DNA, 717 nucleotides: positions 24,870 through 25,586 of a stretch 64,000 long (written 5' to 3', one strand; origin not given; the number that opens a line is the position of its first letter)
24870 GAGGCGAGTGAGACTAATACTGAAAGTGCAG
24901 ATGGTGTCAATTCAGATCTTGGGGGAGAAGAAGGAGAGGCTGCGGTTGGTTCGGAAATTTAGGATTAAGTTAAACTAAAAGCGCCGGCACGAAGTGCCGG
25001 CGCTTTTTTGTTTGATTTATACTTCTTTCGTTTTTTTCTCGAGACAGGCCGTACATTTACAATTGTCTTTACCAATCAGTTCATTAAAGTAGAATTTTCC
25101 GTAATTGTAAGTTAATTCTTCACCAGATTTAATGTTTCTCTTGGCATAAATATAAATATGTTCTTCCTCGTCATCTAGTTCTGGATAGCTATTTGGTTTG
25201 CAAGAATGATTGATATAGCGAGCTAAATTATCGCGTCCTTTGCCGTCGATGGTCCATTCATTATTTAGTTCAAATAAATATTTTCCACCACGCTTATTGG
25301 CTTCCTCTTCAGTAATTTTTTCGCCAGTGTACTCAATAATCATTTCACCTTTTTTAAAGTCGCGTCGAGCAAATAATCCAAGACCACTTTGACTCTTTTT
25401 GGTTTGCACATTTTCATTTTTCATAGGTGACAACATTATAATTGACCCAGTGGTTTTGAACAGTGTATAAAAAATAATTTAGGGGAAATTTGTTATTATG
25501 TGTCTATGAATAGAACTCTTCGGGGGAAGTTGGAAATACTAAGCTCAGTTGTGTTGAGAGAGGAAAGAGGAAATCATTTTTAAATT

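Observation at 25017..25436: Compact bacterial SET-domain protein with post-SET cysteine cluster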

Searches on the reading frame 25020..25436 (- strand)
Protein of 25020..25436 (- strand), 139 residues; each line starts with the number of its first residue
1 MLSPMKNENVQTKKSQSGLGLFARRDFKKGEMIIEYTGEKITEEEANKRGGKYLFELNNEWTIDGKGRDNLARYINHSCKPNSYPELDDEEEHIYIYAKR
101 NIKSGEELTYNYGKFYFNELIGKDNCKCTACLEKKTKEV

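Call 3: search_protein_families(library=pfam, proteins=[window:25020-25436:-], max_evalue=1)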
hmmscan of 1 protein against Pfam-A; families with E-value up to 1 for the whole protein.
window:25020-25436:- (139 aa): 4 families
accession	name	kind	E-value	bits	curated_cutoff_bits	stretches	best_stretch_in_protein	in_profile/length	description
PF00856.33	SET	-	5.5e-29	101.1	22.4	1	18-113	1-105/105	SET domain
PF21549.2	PRDM2_PR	-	0.00019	21.6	27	1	11-120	5-120/123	PR domain zinc finger protein 2, PR domain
PF08666.17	SAF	-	0.047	14.7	21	0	95-109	3-17/63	SAF domain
PF09223.17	ZinT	-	0.049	13.9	27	1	28-124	87-173/181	ZinT (YodA) periplasmic lipocalin-like zinc-recruitment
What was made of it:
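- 25098..25385 (-): SET domain core (residues 18-113 of the 139-aa numbering). Pfam PF00856 at 101.1 bits, model positions 1-105 of 105 (call 3).
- On SET domain superfamily (Pfam PF00856), protein-lysine methyltransferases: 101.1 bits against 22.4, model positions 1-105 of 105, E 5.5e-29 (call 3)
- On KMT2/MLL/SET1 (Trithorax) histone H3K4 methyltransferases: The query is a single 135-139-aa domain with no other Pfam domain (call 3).
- Checked: Pfam PF00856 scores 101.1 bits against a gathering score of 22.4 (E 5.5e-29) and covers model positions 1-105 of 105 (call 3).
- Full-length Pfam SET match at 101 bits against a cut-off of 22.4 (call 3).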

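Call 4: search_protein_families(library=ncbifam, proteins=[window:25020-25436:-], max_evalue=1)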
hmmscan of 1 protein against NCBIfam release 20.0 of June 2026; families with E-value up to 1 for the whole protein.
window:25020-25436:- (139 aa): 1 family
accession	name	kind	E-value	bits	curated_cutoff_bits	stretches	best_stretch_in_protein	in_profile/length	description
NF043024.1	T4SS_AnkI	equivalog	6.6e-11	41.6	550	1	9-115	26-142/439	Dot/Icm T4SS effector AnkI/LegAS4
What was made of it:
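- On Secreted bacterial SET effectors (NUE, RomA/LegAS4, BtSET, BaSET): 41.6 bits against a cut-off of 550, covering the SET core only (call 4)
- Closest known: Legionella RomA / LegAS4. Same: The only NCBIfam hit is to the SET part of AnkI/LegAS4 (call 4).
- Closest known: Legionella RomA / LegAS4. Different: The query scores 41.6 bits against the 550-bit family cut-off and has no accessory domains (call 4).
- The NCBIfam search returned a weak partial match to the SET region of Legionella AnkI/LegAS4 (call 4). The AnkI/LegAS4 match is 41.6 bits against a cut-off of 550 and covers only the generic SET core (call 4).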

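Call 5: search_solved_structures(query=window:25020-25436:-, max_evalue=0.001, show_alignments=3)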
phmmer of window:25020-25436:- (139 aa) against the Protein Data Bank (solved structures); distinct sequences matched with E-value up to 0.001: 121 (the best 60 are shown).
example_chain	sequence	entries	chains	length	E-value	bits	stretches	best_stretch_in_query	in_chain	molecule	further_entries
4z4p_A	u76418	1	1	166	2.7e-21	79.3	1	7-130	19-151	Histone-lysine N-methyltransferase 2D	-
2w5y_A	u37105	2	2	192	7.1e-21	78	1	17-130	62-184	HISTONE-LYSINE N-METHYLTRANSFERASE HRX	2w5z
6kiu_K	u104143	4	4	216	8e-21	77.8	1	17-130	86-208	Histone-lysine N-methyltransferase 2A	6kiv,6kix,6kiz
7ud5_K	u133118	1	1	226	8.7e-21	77.7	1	17-130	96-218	cDNA FLJ56846, highly similar to Zinc finger protein HRX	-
6pwv_C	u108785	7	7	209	2.3e-20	76.3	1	17-130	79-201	Histone-lysine N-methyltransferase 2A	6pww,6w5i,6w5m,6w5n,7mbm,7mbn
7u5v_A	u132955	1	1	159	3.9e-20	75.5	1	17-130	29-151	Histone-lysine N-methyltransferase 2A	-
5f5e_A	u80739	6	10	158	4.3e-20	75.4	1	17-130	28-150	Histone-lysine N-methyltransferase 2A | Histone-lysine N-methyltransferase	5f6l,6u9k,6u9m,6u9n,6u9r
7w67_C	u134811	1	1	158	4.4e-20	75.4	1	17-130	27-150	Histone-lysine N-methyltransferase 2A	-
7w6a_C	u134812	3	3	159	4.5e-20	75.4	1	17-130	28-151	Histone-lysine N-methyltransferase 2A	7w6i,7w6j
9yle_K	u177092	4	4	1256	9.2e-20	74.4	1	7-130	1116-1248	[histone H3]-lysine(4) N-methyltransferase,Histone-lysine N-methyltransferase 2D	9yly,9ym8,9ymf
9yl3_K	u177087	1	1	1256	9.3e-20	74.3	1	7-130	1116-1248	[histone H3]-lysine(4) N-methyltransferase,Histone-lysine N-methyltransferase 2D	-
5f59_A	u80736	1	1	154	2.2e-19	73.1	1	9-131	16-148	Histone-lysine N-methyltransferase 2C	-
5f6k_C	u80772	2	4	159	2.3e-19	73.1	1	9-131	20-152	Histone-lysine N-methyltransferase 2C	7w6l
6kiw_K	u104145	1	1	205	5.5e-19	71.8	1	9-131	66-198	Histone-lysine N-methyltransferase 2C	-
7bre_B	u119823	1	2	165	1.5e-18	70.4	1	15-130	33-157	Histone-lysine N-methyltransferase 2B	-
6chg_C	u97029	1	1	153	2.2e-14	56.9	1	17-115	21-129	Histone-lysine N-methyltransferase, H3 lysine-4 specific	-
6kqp_A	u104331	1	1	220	3.2e-14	56.4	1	15-130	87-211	Histone-lysine N-methyltransferase, H3 lysine-36 and H4 lysine-20 specific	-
8fbh_A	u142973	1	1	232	3.6e-14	56.2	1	15-130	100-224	Histone-lysine N-methyltransferase, H3 lysine-36 specific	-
3ooi_A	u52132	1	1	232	3.7e-14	56.2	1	15-130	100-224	Histone-lysine N-methyltransferase, H3 lysine-36 and H4 lysine-20 specific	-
6kqq_A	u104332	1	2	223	3.8e-14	56.2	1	15-130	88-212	Histone-lysine N-methyltransferase, H3 lysine-36 and H4 lysine-20 specific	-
6ugm_M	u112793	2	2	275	8.4e-14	55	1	17-115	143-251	Histone-lysine N-methyltransferase, H3 lysine-4 specific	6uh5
2o8j_A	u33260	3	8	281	2.9e-13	53.3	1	15-129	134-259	Histone-lysine N-methyltransferase, H3 lysine-9 specific 3 | Histone-lysine N-methyltransferase EHMT2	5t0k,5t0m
3k5k_A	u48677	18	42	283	3e-13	53.3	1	15-129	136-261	Histone-lysine N-methyltransferase, H3 lysine-9 specific 3 | Histone-lysine N-methyltransferase EHMT2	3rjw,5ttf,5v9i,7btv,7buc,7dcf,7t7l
6bx3_E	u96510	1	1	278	3.1e-13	53.2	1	17-115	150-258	Histone-lysine N-methyltransferase, H3 lysine-4 specific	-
6ven_N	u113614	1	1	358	4.6e-13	52.6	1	17-115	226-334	Histone-lysine N-methyltransferase, H3 lysine-4 specific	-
8fbg_A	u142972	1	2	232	6.1e-13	52.2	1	15-130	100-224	Histone-lysine N-methyltransferase, H3 lysine-36 specific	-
3fpd_A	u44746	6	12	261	1.1e-12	51.5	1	16-129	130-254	Histone-lysine N-methyltransferase, H3 lysine-9 specific 5 | Histone-lysine N-methyltransferase EHMT1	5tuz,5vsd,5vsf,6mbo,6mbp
2igq_A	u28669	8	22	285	1.3e-12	51.2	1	16-129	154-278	euchromatic histone methyltransferase 1 | Histone-lysine N-methyltransferase, H3 lysine-9 specific 5 | Histone-lysine N-methyltransferase EHMT1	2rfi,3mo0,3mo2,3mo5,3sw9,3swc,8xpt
3hna_A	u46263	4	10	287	1.4e-12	51.1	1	16-129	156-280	Histone-lysine N-methyltransferase, H3 lysine-9 specific 5 | Histone-lysine N-methyltransferase EHMT1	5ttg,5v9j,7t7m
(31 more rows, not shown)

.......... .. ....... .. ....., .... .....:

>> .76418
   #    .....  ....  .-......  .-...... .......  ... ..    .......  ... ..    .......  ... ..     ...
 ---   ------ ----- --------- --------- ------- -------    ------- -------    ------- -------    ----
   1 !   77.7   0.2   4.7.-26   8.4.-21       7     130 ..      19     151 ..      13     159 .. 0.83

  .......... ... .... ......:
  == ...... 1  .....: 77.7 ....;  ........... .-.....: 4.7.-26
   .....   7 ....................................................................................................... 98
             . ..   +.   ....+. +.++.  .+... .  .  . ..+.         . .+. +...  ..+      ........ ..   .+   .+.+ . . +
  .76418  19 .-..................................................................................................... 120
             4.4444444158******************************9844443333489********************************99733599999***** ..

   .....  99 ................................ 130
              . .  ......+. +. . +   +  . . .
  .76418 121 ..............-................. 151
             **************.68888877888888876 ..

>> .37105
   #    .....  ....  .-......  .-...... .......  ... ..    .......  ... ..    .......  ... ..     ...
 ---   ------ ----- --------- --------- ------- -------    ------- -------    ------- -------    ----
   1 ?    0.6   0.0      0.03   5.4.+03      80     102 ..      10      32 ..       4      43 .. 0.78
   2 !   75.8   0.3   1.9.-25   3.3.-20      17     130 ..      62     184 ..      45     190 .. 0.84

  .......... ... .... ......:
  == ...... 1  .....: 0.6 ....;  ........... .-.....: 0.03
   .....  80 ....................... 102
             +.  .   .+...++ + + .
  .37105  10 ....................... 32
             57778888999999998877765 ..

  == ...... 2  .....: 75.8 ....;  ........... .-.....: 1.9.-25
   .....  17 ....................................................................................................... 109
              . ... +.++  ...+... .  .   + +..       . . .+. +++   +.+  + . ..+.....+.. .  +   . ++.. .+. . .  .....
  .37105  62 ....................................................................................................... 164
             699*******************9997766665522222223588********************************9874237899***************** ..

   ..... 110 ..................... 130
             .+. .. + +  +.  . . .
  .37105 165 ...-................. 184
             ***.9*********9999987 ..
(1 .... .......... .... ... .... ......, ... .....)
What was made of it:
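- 25377..25385 (-): GxG motif (G18-L19-G20), part of the SAM-binding site. The motif aligns to the G-R-G of MLL1 (call 5).
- On SET domain superfamily (Pfam PF00856), protein-lysine methyltransferases: They align to the corresponding MLL1 and KMT2D residues (call 5).
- Checked: There are 121 PDB chains at E<=1e-3, the best being KMT2D at 2.7e-21 (call 5).
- Best PDB sequence matches are the KMT2D and MLL1 SET plus post-SET domains, E about 1e-21 (call 5).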

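Call 6: find_homologous_proteins(query=window:25020-25436:-, max_evalue=0.00001)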
Query window:25020-25436:- (139 aa): 1117 proteins with E <= 0.00001 among 1118 candidates; the best 120 are listed.
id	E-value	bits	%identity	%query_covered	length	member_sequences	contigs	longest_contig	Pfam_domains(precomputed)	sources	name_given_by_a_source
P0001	2.7e-83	295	97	97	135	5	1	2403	PF00856.34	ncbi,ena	-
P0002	8.5e-78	277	92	96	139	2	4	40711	PF00856.34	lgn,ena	-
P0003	5.7e-77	274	89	96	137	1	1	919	PF00856.34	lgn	-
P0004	7.3e-76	271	89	96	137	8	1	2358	PF00856.34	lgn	-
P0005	6.6e-75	268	88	96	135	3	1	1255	PF00856.34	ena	-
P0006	3.9e-74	265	88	96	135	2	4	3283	PF00856.34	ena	-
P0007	5.7e-74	265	89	94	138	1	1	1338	PF00856.34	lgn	-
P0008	8.0e-73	261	85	95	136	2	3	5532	PF00856.34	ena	-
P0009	3.6e-72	259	82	97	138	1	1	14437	PF00856.34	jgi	-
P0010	7.1e-72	258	82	99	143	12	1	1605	PF00856.34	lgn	-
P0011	7.3e-72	258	84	96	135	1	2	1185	PF00856.34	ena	-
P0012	2.4e-71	256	82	99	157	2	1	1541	PF00856.34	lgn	-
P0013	9.4e-70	251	83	96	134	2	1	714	PF00856.34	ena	-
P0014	1.7e-69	250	83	96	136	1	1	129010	PF00856.34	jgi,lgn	jgi:SET domain-containing protein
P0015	4.7e-69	249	80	99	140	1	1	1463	PF00856.34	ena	-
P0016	4.3e-68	246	79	96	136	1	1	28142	PF00856.34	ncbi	-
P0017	7.9e-67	241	81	94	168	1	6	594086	PF00856.34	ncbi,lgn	-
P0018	1.8e-66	240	78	96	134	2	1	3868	PF00856.34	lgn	-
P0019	7.1e-66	238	79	93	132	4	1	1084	PF00856.34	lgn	-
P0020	8.0e-65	235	78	93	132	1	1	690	PF00856.34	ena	-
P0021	1.1e-64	235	91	82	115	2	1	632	PF00856.34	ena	-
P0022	3.8e-64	233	77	96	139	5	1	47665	PF00856.34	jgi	jgi:SET domain-containing protein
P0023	5.0e-64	232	77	91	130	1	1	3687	PF00856.34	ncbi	-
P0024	1.6e-63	231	79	93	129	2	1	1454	PF00856.34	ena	-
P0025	1.9e-63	231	77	91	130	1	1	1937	PF00856.34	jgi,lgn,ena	-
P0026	2.3e-63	230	76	94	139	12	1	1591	PF00856.34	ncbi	-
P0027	2.7e-63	230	75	94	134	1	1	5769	PF00856.34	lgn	-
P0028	2.9e-63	230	77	92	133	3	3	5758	PF00856.34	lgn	-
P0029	5.5e-63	229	76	92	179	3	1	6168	PF00856.34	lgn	-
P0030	1.6e-62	228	77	92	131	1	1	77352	PF00856.34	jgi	jgi:uncharacterized protein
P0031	1.8e-62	227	74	92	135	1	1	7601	PF00856.34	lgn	-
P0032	2.3e-62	227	74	94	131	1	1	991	PF00856.34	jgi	jgi:SET domain-containing protein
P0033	2.4e-62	227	76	94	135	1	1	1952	PF00856.34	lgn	-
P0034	3.8e-62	226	72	95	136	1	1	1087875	PF00856.34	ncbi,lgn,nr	ncbi:MAG: SET domain-containing protein [Candidatus Nomurabacteria bacterium]|nr:MAG: SET domain-con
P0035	4.3e-62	226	79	89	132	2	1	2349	PF00856.34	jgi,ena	-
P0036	5.0e-62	226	77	89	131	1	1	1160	PF00856.34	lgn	-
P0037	9.3e-62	225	74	96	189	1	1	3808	PF00856.34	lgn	-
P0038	1.1e-61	225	76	92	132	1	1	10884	PF00856.34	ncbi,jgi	-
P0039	1.3e-61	225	76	92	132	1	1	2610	PF00856.34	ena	-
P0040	1.6e-61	224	75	95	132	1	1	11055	PF00856.34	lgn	-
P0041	1.7e-61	224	72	95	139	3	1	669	PF00856.34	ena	-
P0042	1.9e-61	224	73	94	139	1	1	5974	PF00856.34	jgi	jgi:uncharacterized protein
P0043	2.0e-61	224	75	90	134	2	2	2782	PF00856.34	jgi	jgi:SET domain-containing protein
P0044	2.1e-61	224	72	95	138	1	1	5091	PF00856.34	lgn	-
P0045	2.9e-61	223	72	99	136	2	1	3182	PF00856.34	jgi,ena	-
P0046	2.9e-61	223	74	92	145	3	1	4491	PF00856.34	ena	-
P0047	3.8e-61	223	75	93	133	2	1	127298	PF00856.34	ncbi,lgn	-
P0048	3.9e-61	223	73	89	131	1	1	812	PF00856.34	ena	-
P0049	4.2e-61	223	73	96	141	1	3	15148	PF00856.34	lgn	-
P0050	5.3e-61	223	74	91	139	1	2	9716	PF00856.34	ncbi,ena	-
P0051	6.2e-61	222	74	91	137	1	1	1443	PF00856.34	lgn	-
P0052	7.0e-61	222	73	94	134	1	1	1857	PF00856.34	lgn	-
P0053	7.8e-61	222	75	89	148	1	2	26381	PF00856.34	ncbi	-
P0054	7.9e-61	222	75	90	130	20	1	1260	PF00856.34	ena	-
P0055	8.0e-61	222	76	88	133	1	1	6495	PF00856.34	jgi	-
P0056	1.1e-60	222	74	95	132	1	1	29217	PF00856.34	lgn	-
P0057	1.3e-60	221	75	91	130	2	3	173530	PF00856.34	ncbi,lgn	-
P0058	1.3e-60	221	76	92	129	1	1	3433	PF00856.34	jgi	jgi:SET domain-containing protein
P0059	1.8e-60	221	78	89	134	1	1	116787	PF00856.34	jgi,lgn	jgi:SET domain-containing protein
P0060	1.9e-60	221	73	96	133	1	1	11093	PF00856.34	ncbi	-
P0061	2.2e-60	221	72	93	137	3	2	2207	PF00856.34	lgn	-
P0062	2.6e-60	220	76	87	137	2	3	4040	PF00856.34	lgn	-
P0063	2.7e-60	220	74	90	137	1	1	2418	PF00856.34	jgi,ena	-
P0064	2.8e-60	220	75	95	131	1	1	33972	PF00856.34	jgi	jgi:SET domain-containing protein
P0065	5.1e-60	219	71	96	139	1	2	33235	PF00856.34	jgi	jgi:uncharacterized protein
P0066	5.9e-60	219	74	96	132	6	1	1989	PF00856.34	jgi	jgi:hypothetical protein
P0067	6.1e-60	219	73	93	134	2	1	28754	PF00856.34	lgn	-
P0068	1.1e-59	218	71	91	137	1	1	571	PF00856.34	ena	-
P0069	1.2e-59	218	69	97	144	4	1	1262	PF00856.34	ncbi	-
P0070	1.3e-59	218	73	89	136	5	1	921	PF00856.34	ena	-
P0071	2.8e-59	217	70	94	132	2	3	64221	PF00856.34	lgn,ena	-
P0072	4.1e-59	216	75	91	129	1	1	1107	PF00856.34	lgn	-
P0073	4.3e-59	216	69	95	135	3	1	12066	PF00856.34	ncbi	-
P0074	7.1e-59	216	73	88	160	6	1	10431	PF00856.34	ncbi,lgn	-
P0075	7.8e-59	216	70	94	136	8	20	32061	PF00856.34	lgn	-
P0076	8.8e-59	215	72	91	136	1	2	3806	PF00856.34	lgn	-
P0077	9.8e-59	215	71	90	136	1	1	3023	PF00856.34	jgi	-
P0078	1.0e-58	215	71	92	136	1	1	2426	PF00856.34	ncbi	-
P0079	1.3e-58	215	70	90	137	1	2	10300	PF00856.34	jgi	jgi:uncharacterized protein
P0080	1.3e-58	215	72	89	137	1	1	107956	PF00856.34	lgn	-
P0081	1.4e-58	215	71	90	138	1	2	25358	PF00856.34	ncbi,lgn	-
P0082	1.5e-58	215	73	88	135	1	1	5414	PF00856.34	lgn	-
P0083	1.6e-58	215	72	92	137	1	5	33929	PF00856.34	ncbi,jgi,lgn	jgi:uncharacterized protein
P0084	3.1e-58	214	68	98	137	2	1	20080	PF00856.34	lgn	-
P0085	3.7e-58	213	74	91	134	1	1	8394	PF00856.34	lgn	-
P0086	4.0e-58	213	71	90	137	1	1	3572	PF00856.34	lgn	-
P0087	5.5e-58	213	70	95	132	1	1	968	PF00856.34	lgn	-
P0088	5.8e-58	213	66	96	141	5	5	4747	PF00856.34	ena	-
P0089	5.8e-58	213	71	94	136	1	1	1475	PF00856.34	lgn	-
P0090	5.9e-58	213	71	96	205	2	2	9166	PF00856.34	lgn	-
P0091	7.1e-58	212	68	98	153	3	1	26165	PF00856.34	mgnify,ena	mgnify:CR=1 FL=1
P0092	7.3e-58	212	73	91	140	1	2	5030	PF00856.34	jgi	-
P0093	8.3e-58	212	74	86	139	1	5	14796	PF00856.34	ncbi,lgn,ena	-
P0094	8.8e-58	212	76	88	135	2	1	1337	PF00856.34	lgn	-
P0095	9.2e-58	212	75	85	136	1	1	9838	PF00856.34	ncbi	-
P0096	9.2e-58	212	73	89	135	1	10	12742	PF00856.34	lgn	-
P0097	9.3e-58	212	72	89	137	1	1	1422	PF00856.34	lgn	-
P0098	9.5e-58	212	72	89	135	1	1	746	PF00856.34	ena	-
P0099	1.1e-57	212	68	94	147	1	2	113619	PF00856.34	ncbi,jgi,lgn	-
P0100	1.3e-57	212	68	95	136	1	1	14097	PF00856.34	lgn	-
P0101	2.2e-57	211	69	99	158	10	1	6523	PF00856.34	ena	-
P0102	2.9e-57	211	73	86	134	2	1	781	PF00856.34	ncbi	-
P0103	3.1e-57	210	70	91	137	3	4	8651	PF00856.34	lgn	-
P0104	4.1e-57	210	72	91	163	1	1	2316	PF00856.34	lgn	-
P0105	4.2e-57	210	70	89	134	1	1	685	PF00856.34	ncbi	-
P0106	4.3e-57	210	70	90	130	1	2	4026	PF00856.34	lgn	-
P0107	5.0e-57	210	68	93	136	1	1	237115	PF00856.34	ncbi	ncbi:MAG: SET domain-containing protein [Candidatus Paceibacterota bacterium]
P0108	1.3e-56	208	70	95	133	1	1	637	PF00856.34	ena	-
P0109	1.7e-56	208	68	90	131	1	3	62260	PF00856.34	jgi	jgi:uncharacterized protein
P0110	1.7e-56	208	69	93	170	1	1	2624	PF00856.34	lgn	-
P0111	1.9e-56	208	71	94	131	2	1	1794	PF00856.34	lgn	-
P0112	3.4e-56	207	69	91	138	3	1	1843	PF00856.34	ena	-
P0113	3.5e-56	207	69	95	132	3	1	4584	PF00856.34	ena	-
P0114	4.2e-56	207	71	89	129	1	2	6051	PF00856.34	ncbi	-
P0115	4.4e-56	207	68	91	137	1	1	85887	PF00856.34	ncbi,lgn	-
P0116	8.7e-56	206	68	95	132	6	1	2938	PF00856.34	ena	-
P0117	1.2e-55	205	68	94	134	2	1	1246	PF00856.34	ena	-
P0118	1.4e-55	205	69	90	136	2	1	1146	PF00856.34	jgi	-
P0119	1.5e-55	205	66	96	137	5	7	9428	PF00856.34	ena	-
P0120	1.8e-55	205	66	92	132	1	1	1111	PF00856.34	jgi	jgi:SET domain-containing protein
